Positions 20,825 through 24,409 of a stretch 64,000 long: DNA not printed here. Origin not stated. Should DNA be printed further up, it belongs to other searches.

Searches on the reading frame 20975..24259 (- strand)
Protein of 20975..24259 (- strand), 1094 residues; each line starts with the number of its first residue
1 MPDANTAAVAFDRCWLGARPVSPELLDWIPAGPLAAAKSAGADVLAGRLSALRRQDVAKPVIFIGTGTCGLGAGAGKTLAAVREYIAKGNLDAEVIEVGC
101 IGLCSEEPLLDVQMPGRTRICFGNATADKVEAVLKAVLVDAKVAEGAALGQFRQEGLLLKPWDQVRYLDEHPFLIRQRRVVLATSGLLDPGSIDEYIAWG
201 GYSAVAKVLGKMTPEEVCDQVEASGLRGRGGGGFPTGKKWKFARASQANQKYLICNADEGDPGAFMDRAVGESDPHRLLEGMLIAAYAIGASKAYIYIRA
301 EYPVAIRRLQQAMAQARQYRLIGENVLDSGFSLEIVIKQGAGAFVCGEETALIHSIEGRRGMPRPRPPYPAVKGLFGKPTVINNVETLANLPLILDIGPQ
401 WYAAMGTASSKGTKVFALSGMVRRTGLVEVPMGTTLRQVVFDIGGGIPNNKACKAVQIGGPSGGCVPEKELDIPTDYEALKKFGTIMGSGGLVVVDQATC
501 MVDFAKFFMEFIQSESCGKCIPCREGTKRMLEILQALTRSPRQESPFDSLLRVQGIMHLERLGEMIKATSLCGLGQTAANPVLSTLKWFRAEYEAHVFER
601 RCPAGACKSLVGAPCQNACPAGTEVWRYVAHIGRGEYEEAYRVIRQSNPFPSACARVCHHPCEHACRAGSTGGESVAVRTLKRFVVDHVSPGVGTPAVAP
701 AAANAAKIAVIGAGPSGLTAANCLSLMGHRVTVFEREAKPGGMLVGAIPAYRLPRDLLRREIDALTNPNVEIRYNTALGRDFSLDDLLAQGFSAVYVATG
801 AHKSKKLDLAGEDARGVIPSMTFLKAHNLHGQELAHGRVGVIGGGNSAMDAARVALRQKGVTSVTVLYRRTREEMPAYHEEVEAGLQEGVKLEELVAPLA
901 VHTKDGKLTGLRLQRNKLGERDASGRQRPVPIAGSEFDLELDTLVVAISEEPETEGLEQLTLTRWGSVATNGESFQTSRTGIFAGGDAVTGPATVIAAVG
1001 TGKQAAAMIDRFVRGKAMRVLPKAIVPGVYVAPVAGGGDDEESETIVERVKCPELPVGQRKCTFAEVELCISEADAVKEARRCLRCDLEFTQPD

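Call 8: search_protein_families(library=pfam, proteins=[window:20975-24259:-])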
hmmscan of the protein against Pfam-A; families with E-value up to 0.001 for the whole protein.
window:20975-24259:- (1094 aa): 16 families
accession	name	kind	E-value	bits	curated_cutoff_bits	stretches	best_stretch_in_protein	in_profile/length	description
PF01512.22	Complex1_51K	-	2.4e-48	164.3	31.2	1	221-392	1-149/150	Nuo51 FMN-binding domain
PF10589.14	NADH_4Fe-4S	-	2.6e-29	101.4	23.5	1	503-596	1-85/85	NADH-ubiquinone oxidoreductase-F iron-sulfur binding region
PF07992.20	Pyr_redox_2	-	1.3e-23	84.3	26.1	1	707-1002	2-291/291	Pyridine nucleotide-disulphide oxidoreductase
PF14691.11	Fer4_20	-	1.7e-20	73.3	25.8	1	601-689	23-108/113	Dihydroprymidine dehydrogenase domain II, 4Fe-4S cluster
PF00070.33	Pyr_redox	-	1.4e-09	38.8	22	1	707-741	1-35/82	Pyridine nucleotide-disulphide oxidoreductase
PF13450.12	NAD_binding_8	-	2e-09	38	21.9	1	710-743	1-34/68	NAD(P)-binding Rossmann-like domain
PF13738.12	Pyr_redox_3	-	3.4e-09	36.8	30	1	795-874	128-202/305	Pyridine nucleotide-disulphide oxidoreductase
PF01262.27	AlaDh_PNT_C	-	3e-06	27.2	23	0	691-738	14-61/214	Alanine dehydrogenase/PNT, C-terminal domain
PF01946.23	Thi4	-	6.9e-06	25.9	26.2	1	706-744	18-57/235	Thi4 family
PF01266.30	DAO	-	1.2e-05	25.5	27.9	1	707-742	1-37/353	FAD dependent oxidoreductase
PF10531.15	SLBB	-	2.4e-05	24.5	27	1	415-463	1-52/55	SLBB domain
PF12831.13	FAD_oxidored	-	9.3e-05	22.3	27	1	708-748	2-42/416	FAD dependent oxidoreductase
PF01593.30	Amino_oxidase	-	0.00022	21.1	19.8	0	716-742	2-28/443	Flavin containing amine oxidoreductase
PF01494.25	FAD_binding_3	-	0.00023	20.9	22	1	707-739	3-35/349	FAD binding domain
PF03486.20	HI0933_like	-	0.0003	20.8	50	1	707-742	2-37/244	HI0933-like protein Rossmann domain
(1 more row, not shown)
